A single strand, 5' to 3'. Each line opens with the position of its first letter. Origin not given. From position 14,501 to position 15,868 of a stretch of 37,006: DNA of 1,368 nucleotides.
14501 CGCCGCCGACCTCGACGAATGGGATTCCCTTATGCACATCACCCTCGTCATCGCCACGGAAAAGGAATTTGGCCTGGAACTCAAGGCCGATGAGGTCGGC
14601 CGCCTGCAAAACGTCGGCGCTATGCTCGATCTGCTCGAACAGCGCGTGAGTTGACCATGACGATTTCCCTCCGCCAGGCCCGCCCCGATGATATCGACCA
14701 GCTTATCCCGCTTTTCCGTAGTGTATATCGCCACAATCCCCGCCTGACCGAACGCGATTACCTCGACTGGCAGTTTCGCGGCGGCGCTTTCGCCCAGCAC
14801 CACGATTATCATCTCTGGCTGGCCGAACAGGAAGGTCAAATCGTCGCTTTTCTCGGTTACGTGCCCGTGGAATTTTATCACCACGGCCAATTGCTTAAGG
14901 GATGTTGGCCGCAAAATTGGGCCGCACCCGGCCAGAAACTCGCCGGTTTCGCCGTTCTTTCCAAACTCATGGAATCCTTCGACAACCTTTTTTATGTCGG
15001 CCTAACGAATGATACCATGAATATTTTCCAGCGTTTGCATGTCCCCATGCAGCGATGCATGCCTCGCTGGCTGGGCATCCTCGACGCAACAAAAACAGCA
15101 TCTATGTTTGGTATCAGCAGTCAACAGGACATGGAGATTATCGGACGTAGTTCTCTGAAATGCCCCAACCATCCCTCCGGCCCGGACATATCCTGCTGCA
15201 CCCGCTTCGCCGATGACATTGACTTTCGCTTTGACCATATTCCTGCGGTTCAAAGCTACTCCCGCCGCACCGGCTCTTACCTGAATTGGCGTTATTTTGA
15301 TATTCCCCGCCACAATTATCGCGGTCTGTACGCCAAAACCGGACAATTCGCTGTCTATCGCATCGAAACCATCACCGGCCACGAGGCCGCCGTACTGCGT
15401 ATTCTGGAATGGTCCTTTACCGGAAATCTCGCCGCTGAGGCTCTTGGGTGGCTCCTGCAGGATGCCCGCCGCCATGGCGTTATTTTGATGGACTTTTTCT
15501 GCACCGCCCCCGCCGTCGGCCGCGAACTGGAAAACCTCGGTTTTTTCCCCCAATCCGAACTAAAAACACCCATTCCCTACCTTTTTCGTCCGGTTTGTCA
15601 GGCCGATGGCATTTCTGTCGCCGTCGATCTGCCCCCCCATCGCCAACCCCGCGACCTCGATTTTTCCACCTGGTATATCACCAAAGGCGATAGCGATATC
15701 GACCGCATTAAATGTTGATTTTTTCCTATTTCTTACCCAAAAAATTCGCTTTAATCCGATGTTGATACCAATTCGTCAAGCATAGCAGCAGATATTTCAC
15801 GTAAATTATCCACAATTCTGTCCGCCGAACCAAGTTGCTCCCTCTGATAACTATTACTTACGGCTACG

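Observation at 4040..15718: Eleven-gene translationally coupled operon joining ACP-tethered acyl chemistry to three radical SAM enzymes in a glycan context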

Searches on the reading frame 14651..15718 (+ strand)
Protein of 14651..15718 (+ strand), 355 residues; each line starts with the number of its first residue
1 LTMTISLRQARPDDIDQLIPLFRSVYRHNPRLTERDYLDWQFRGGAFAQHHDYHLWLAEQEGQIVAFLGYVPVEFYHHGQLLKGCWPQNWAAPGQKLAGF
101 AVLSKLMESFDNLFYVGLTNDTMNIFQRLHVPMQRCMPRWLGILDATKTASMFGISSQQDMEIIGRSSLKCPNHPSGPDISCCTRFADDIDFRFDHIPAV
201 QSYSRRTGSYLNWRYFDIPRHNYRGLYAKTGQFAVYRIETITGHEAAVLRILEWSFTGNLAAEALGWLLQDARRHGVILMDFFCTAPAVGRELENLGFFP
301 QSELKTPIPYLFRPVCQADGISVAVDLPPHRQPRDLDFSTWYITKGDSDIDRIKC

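Call 3: search_protein_families(library=pfam, proteins=[window:14651-15718:+], max_evalue=0.01)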
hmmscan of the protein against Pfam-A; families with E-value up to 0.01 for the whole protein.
window:14651-15718:+ (355 aa): 2 families
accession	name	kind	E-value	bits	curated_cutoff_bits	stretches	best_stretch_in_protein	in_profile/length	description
PF13527.13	Acetyltransf_9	-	0.0003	21.2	25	1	7-91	2-79/127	Acetyltransferase (GNAT) domain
PF00583.31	Acetyltransf_1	-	0.0086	16.8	20.7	0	34-81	21-62/116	Acetyltransferase (GNAT) family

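Call 5: search_protein_families(library=ncbifam, proteins=[window:14651-15718:+], max_evalue=0.01)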
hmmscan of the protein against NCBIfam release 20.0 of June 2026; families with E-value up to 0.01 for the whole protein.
window:14651-15718:+ (355 aa): 0 families

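Call 10: find_homologous_proteins(query=window:14651-15718:+, max_evalue=0.00001)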
Query window:14651-15718:+ (355 aa): 96 proteins with E <= 0.00001 among 3636 candidates.
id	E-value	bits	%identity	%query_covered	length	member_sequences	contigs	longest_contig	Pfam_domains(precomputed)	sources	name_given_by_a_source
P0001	3.4e-232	788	93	99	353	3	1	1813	-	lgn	-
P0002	5.2e-127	442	56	98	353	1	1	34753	-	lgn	-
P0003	1.5e-122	427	51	99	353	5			-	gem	-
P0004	8.7e-120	418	53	99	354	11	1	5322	-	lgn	-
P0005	4.7e-119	416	51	99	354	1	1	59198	-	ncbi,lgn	-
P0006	1.1e-115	405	52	98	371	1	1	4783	-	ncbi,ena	-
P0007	3.7e-110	386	48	98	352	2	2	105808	-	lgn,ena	-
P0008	3.9e-110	386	48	99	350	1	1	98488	-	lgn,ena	-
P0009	5.4e-109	383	74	62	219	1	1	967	-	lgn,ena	-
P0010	7.0e-103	362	48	98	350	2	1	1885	-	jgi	jgi:hypothetical protein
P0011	8.5e-102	359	45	98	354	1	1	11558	-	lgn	-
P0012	1.4e-101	358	45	99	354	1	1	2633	-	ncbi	-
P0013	1.4e-101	358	43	98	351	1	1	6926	-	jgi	jgi:hypothetical protein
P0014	1.1e-100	355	43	99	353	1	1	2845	-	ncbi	-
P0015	3.4e-100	354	46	95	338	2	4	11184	-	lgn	-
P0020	8.2e-99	349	45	99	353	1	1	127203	-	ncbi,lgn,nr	ncbi:MAG: hypothetical protein HY921_02755 [Elusimicrobia bacterium]|nr:hypothetical protein [Elusim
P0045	7.8e-84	300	41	99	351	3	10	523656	-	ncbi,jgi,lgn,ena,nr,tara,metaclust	ncbi:MAG: hypothetical protein CME26_03020 [Gemmatimonadetes bacterium]|nr:hypothetical protein [Gem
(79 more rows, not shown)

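Call 11: find_encoding_contigs(protein=P0002, flank=10000, max_places=2)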
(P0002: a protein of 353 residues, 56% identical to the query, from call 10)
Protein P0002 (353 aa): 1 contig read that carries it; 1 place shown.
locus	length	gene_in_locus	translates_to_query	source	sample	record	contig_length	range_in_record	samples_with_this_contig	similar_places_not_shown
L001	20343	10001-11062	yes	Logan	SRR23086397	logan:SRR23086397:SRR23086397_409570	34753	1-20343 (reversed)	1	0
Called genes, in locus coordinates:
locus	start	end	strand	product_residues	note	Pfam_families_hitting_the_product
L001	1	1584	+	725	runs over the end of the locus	PF13524:Glyco_trans_1_2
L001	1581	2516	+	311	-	PF04055:Radical_SAM, PF13186:SPASM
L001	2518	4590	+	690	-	PF04055:Radical_SAM (weak)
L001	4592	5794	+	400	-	PF13489:Methyltransf_23 (weak)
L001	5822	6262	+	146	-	PF01575:MaoC_dehydratas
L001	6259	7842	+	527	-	PF02310:B12-binding (faint), PF04055:Radical_SAM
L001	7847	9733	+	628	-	PF21211:FkbH_N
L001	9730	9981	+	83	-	PF00550:PP-binding (faint)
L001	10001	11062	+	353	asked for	-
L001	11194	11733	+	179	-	PF07638:Sigma70_ECF (weak), PF04542:Sigma70_r2, PF08281:Sigma70_r4_2, PF04545:Sigma70_r4 (weak)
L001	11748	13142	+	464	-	-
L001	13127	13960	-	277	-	PF07596:SBP_bac_10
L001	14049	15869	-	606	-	PF03412:Peptidase_C39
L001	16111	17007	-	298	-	PF00404:Dockerin_1 (weak)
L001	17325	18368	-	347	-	PF04166:PdxA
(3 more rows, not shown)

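Call 12: find_encoding_contigs(protein=P0005, flank=10000, max_places=2)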
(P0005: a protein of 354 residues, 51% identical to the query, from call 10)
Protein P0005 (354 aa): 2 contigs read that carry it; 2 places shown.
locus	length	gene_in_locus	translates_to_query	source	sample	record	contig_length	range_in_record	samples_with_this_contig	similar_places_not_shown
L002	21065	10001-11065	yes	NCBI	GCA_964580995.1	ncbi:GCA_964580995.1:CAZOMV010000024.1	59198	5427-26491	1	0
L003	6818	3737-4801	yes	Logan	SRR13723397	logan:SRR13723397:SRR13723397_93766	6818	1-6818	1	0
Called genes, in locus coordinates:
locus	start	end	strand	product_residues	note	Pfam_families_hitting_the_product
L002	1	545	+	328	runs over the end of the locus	PF04055:Radical_SAM, PF13186:SPASM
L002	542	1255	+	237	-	PF13489:Methyltransf_23, PF08241:Methyltransf_11 (weak), PF08242:Methyltransf_12, PF13649:Methyltransf_25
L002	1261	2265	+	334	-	PF01073:3Beta_HSD, PF01370:Epimerase, PF02719:Polysacc_synt_2 (weak), PF04321:RmlD_sub_bind, PF05368:NmrA, PF07993:NAD_binding_4 (faint), PF16363:GDP_Man_Dehyd, PF13460:NAD_binding_10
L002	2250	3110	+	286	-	PF13292:DXP_synthase_N (faint), PF00456:Transketolase_N, PF00676:E1_dh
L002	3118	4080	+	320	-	PF02779:Transket_pyr, PF02780:Transketolase_C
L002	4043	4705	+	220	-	PF13489:Methyltransf_23, PF05175:MTS (weak), PF13847:Methyltransf_31, PF08241:Methyltransf_11, PF08242:Methyltransf_12, PF13649:Methyltransf_25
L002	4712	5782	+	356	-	PF04055:Radical_SAM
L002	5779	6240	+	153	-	PF01575:MaoC_dehydratas, PF13452:FAS1_DH_region (weak)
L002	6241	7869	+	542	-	PF04055:Radical_SAM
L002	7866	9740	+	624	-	PF21211:FkbH_N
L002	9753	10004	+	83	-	-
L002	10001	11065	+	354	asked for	-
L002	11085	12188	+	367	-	PF00155:Aminotran_1_2 (weak), PF00266:Aminotran_5, PF01041:DegT_DnrJ_EryC1, PF01053:Cys_Met_Meta_PP (weak), PF01212:Beta_elim_lyase (weak)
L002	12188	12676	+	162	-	PF19480:DUF6016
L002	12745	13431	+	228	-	-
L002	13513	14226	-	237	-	PF07589:PEP_exosort_dom (faint)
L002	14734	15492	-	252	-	-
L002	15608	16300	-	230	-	PF07589:PEP_exosort_dom (weak)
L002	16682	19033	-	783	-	-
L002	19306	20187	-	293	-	PF00392:GntR, PF07729:FCD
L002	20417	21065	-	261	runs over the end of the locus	PF00106:adh_short, PF08659:KR, PF13561:adh_short_C2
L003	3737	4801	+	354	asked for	-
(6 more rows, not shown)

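Call 13: find_encoding_contigs(protein=P0020, flank=10000, max_places=2)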
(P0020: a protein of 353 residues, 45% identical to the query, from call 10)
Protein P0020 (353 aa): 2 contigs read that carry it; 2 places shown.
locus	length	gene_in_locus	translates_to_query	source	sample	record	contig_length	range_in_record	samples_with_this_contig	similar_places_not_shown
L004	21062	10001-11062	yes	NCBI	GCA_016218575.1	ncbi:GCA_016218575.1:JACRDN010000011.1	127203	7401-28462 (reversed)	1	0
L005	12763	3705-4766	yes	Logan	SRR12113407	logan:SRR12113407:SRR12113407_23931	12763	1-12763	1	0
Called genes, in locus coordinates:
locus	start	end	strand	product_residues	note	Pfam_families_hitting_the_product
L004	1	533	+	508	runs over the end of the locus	PF01467:CTP_transf_like, PF00294:PfkB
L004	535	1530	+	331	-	PF01073:3Beta_HSD, PF01370:Epimerase, PF02719:Polysacc_synt_2 (weak), PF04321:RmlD_sub_bind, PF05368:NmrA (weak), PF07993:NAD_binding_4 (faint), PF13460:NAD_binding_10, PF16363:GDP_Man_Dehyd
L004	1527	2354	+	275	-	PF13292:DXP_synthase_N (weak), PF00456:Transketolase_N, PF00676:E1_dh (weak)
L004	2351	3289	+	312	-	PF02779:Transket_pyr, PF02780:Transketolase_C, PF22613:Transketolase_C_1 (weak)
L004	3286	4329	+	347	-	PF08240:ADH_N, PF16912:Glu_dehyd_C (weak), PF00107:ADH_zinc_N, PF13602:ADH_zinc_N_2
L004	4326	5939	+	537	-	-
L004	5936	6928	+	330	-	PF01370:Epimerase, PF04321:RmlD_sub_bind, PF16363:GDP_Man_Dehyd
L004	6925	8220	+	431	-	PF00657:Lipase_GDSL (faint), PF13472:Lipase_GDSL_2, PF16822:ALGX (weak)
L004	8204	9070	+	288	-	PF05050:Methyltransf_21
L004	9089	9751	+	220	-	PF01209:Ubie_methyltran, PF13489:Methyltransf_23, PF05175:MTS (faint), PF07021:MetW (weak), PF13847:Methyltransf_31, PF08241:Methyltransf_11, PF08242:Methyltransf_12, PF13649:Methyltransf_25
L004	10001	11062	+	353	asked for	-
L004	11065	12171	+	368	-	PF00155:Aminotran_1_2, PF01041:DegT_DnrJ_EryC1, PF00266:Aminotran_5 (faint)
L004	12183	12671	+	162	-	PF19480:DUF6016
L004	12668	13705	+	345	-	PF00535:Glycos_transf_2, PF10111:Glyco_tranf_2_2, PF13641:Glyco_tranf_2_3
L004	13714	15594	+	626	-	PF13522:GATase_6, PF13537:GATase_7, PF00733:Asn_synthase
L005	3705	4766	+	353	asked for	-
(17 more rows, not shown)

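Call 15: find_encoding_contigs(protein=P0045, flank=10000, max_places=1)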
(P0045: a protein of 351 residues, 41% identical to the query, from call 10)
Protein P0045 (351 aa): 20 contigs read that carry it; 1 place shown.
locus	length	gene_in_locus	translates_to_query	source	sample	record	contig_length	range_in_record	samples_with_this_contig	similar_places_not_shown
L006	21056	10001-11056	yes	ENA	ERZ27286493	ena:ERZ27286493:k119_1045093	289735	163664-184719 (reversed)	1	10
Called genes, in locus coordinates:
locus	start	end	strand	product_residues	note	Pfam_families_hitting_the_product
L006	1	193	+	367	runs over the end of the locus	PF00155:Aminotran_1_2, PF00266:Aminotran_5 (weak), PF01041:DegT_DnrJ_EryC1, PF01212:Beta_elim_lyase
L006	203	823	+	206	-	-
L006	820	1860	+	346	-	PF01636:APH (weak)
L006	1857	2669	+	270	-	PF00456:Transketolase_N, PF13292:DXP_synthase_N, PF00676:E1_dh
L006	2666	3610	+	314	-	PF02779:Transket_pyr, PF02780:Transketolase_C, PF17147:PFOR_II (weak)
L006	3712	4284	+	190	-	PF13489:Methyltransf_23, PF13847:Methyltransf_31, PF13649:Methyltransf_25, PF08241:Methyltransf_11, PF08242:Methyltransf_12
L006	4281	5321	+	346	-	PF08240:ADH_N, PF16912:Glu_dehyd_C (weak), PF00107:ADH_zinc_N, PF13602:ADH_zinc_N_2 (weak)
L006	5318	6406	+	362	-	PF00155:Aminotran_1_2, PF01041:DegT_DnrJ_EryC1, PF00266:Aminotran_5 (faint)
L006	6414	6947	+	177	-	PF19480:DUF6016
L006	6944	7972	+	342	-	PF04055:Radical_SAM, PF13186:SPASM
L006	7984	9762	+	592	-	PF03031:NIF (faint)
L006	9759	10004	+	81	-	-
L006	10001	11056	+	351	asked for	-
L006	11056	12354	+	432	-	-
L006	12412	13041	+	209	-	PF16316:DUF4956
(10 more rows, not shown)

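Call 16: find_encoding_contigs(protein=P0007, flank=10000, max_places=1)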
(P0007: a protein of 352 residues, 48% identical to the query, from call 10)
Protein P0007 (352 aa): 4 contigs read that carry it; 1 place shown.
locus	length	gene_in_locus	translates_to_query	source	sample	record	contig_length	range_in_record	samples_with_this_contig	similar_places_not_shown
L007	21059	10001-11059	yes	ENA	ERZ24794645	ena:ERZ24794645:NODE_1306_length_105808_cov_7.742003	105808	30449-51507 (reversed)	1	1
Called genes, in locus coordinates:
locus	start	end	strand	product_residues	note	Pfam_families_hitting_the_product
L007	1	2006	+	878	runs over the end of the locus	PF08757:CotH, PF13229:Beta_helix (weak)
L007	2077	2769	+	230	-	PF09359:VTC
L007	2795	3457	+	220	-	PF13489:Methyltransf_23, PF13847:Methyltransf_31, PF08241:Methyltransf_11, PF08242:Methyltransf_12, PF13649:Methyltransf_25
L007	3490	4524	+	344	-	PF08240:ADH_N, PF16912:Glu_dehyd_C (weak), PF00107:ADH_zinc_N, PF13602:ADH_zinc_N_2 (weak)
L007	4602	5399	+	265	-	PF00551:Formyl_trans_N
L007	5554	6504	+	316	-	-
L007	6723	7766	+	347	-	PF04055:Radical_SAM, PF13186:SPASM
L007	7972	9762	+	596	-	-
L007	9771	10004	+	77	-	PF00550:PP-binding (weak)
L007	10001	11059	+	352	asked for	-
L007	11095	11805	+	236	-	PF02353:CMAS, PF13489:Methyltransf_23, PF03848:TehB, PF05401:NodS, PF13847:Methyltransf_31, PF08241:Methyltransf_11, PF08242:Methyltransf_12, PF13649:Methyltransf_25, +3 more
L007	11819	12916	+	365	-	PF00155:Aminotran_1_2 (weak), PF01041:DegT_DnrJ_EryC1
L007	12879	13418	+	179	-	PF19480:DUF6016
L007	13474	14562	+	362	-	PF01408:GFO_IDH_MocA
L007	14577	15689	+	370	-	PF01041:DegT_DnrJ_EryC1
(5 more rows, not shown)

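Call 21: find_related_loci(query=A1, collection=genome_contigs, flank=10000)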
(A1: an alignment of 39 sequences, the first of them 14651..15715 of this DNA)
Query A1 (355 aa) in genome_contigs; peptide patterns used: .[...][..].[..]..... (x = any residue, [..] = any of these).
260 stretches matched a pattern; 44 encode a relative of the query (tblastn E <= 1e-3); 44 distinct loci.
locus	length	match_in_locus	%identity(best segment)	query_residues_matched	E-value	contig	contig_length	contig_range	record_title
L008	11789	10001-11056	45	4-354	8e-103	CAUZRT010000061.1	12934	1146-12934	MAG: Lentisphaeria bacterium isolate CB6_AW.108 genome assembly, contig: Ga0310123_10003131, whole genome shotgun sequen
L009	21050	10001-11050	41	3-354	2e-80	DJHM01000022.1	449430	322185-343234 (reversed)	MAG TPA_asm: Latescibacteria bacterium UBA6620 UBA6620_contig_5782, whole genome shotgun sequence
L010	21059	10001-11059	51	3-354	1e-119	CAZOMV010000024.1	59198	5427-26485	MAG TPA_asm: uncultured Pirellulales bacterium isolate SRP302447_co3_789 genome assembly, contig: NODE_1413_length_59198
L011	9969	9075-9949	45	3-317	6e-84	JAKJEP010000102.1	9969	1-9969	MAG: Planctomycetota bacterium isolate UR.bin216 NODE_102_length_9969_cov_2.354428, whole genome shotgun sequence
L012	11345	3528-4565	27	13-352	3e-36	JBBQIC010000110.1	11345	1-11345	MAG: Chloroflexia bacterium isolate Co_metawrap_852 Cmw_852_k141_13590133_length_11345_cov_16.2895, whole genome shotgun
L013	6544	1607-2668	28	3-352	2e-35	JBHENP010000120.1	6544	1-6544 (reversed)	MAG: Pyrinomonadaceae bacterium isolate S5_bin.19.strict S5_NODE_120, whole genome shotgun sequence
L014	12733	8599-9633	30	44-352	3e-33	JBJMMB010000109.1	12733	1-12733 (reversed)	MAG: Chloroflexia bacterium isolate H1_18_all_fractions_metab_maxb_101_63_9 k255_1660512, whole genome shotgun sequence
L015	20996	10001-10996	29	23-352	3e-33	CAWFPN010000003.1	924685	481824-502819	MAG: uncultured Verrucomicrobiae bacterium isolate MFD01689.bin.2.73 genome assembly, contig: contig_34219, whole genome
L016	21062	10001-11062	28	11-352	1e-30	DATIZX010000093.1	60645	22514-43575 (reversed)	MAG TPA_asm: Verrucomicrobiia bacterium isolate SMAG_U15312 k141_220794, whole genome shotgun sequence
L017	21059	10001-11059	29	3-352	1e-30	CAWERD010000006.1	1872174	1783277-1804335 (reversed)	MAG: Vicinamibacterales bacterium isolate MFD09212.bin.1.144 genome assembly, contig: contig_7172, whole genome shotgun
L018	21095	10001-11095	29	2-352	5e-35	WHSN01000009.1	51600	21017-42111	MAG: Luteitalea sp. isolate Dino_bin7 k141_228830_length_51600_cov_11.3970, whole genome shotgun sequence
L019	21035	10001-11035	28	21-352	2e-30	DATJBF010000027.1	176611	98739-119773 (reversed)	MAG TPA_asm: Verrucomicrobiia bacterium isolate SMAG_U15347 k141_2922149, whole genome shotgun sequence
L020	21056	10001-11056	26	15-352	5e-28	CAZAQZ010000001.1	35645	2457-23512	MAG TPA_asm: uncultured Verrucomicrobiota bacterium isolate binchicken_co162_501 genome assembly, contig: NODE_2279_leng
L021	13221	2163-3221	28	15-352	2e-26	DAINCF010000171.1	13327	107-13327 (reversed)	MAG TPA_asm: Vicinamibacterales bacterium isolate CTOTU39262 NODE_563_length_13327_cov_8.063593, whole genome shotgun se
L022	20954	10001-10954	26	55-352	3e-24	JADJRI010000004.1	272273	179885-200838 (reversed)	MAG: Planctomycetota bacterium isolate Fred_18-Q3-R57-64_MAXAC.418 tig00010737-10-2712970, whole genome shotgun sequence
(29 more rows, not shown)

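Call 27: predict_structure(alignment_id=A1)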
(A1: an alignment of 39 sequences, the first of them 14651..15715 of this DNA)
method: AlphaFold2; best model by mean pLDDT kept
length: 355 residues; sequences in the alignment: 39
mean_pLDDT: 94.3   pTM: 0.92
mean pLDDT of the five models: 94.3, 93.9, 93.3, 93.1, 92.7
residues with pLDDT >= 90: 300; 70-90: 51; 50-70: 3; < 50: 1
segments of 3 or more residues with pLDDT < 50: none
pLDDT, mean of each block of 10 residues (from residue 1): 84 93 91 92 88 93 94 97 96 83 94 95 91 97 98 97 98 88 96 98 98 95 96 97 97 98 98 98 98 98 97 90 96 93 95 80
secondary structure, 60 per line:
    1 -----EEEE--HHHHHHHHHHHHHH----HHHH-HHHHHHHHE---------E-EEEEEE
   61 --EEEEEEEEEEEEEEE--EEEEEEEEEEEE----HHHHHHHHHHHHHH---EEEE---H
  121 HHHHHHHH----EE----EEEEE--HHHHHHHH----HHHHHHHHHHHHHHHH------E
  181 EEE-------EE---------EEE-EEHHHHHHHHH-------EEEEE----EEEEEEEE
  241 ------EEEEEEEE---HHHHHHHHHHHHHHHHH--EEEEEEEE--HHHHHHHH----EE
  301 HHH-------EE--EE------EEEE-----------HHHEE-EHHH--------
elements in order: E6-9 H12-25 H30-33 H35-42 E55-60 E63-77 E80-91 H96-109 E113-116 H120-128 E139-143 H146-153 H158-173 E180-183 E202-204 H208-216 E224-228 E233-240 E247-254 H258-274 E277-284 H287-294 E323-326

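Call 29: fold_search(model_id=the predicted structure, library=pdb)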
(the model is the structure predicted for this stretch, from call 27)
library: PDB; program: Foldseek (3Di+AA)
matches with E <= 10: 825; with E <= 0.001: 253
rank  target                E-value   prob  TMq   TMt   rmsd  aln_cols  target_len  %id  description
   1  1nmt_A                1.6e-12  1.00  0.51  0.48   6.9       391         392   12  N-MYRISTOYL TRANSFERASE FROM CANDIDA ALBICANS AT 2.45 A (released 1999-01-13)
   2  1nmt_C                2.1e-12  1.00  0.52  0.48   6.9       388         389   12  N-MYRISTOYL TRANSFERASE FROM CANDIDA ALBICANS AT 2.45 A (released 1999-01-13)
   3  7rk3_A                4.6e-12  1.00  0.53  0.53   7.4       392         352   11  Crystal structure of human N-myristoyltransferase 1 fragment (residues 109-496) bound to diacylated human Arf6 octapep (released 2022-07-27)
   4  6fz2_B                7.0e-12  1.00  0.48  0.47   7.5       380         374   12  Human N-myristoyltransferase (NMT1) with Myristoyl-CoA and inhibitor bound (released 2019-03-27)
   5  6rft_A                7.9e-12  1.00  0.52  0.47   6.2       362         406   13  Crystal structure of Eis2 from Mycobacterium abscessus bound to Acetyl-CoA (released 2019-07-10)
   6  6pau_A                8.9e-12  1.00  0.53  0.52   7.5       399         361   11  Structure of Human NMT2 with myristoyl-lysine peptide and CoA products (released 2020-03-11)
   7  9mva_A                1.1e-11  1.00  0.51  0.46   6.6       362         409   12  Mycobacterium abscessus Eis2 in complex with Non-hydrolyzable CoenzymeA (released 2025-01-29)
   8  1iyl_A                1.1e-11  1.00  0.51  0.48   7.0       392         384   11  Crystal Structure of Candida albicans N-myristoyltransferase with Non-peptidic Inhibitor (released 2002-12-30)
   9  4cax                  1.2e-11  1.00  0.53  0.50   6.6       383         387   14  Crystal structure of Aspergillus fumigatus N-myristoyl transferase in complex with myristoyl CoA and a pyrazole sulphona (released 2014-09-17)
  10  4caw                  1.2e-11  1.00  0.51  0.48   6.4       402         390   12  Crystal structure of Aspergillus fumigatus N-myristoyl transferase in complex with myristoyl CoA and a pyrazole sulphona (released 2014-09-17)
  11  6f56_A                1.5e-11  1.00  0.51  0.48   7.4       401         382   11  Mutant of Human N-myristoyltransferase with bound myristoyl-CoA (released 2019-03-20)
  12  7owq_B                1.5e-11  1.00  0.52  0.49   7.3       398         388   10  HsNMT1 in complex with both MyrCoA and peptide N-Methylated-GNCFSKPR (released 2022-12-21)
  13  5o9t_A                1.6e-11  1.00  0.50  0.46   7.4       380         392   12  HsNMT1 in complex with CoA and acetylated-NCFSKPK peptide (released 2018-06-27)
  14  5uut_B                1.7e-11  1.00  0.52  0.49   7.3       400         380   12  N-myristoyltransferase 1 (NMT) bound to myristoyl-CoA (released 2018-01-17)
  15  7owq_A                2.1e-11  1.00  0.51  0.48   7.4       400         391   12  HsNMT1 in complex with both MyrCoA and peptide N-Methylated-GNCFSKPR (released 2022-12-21)
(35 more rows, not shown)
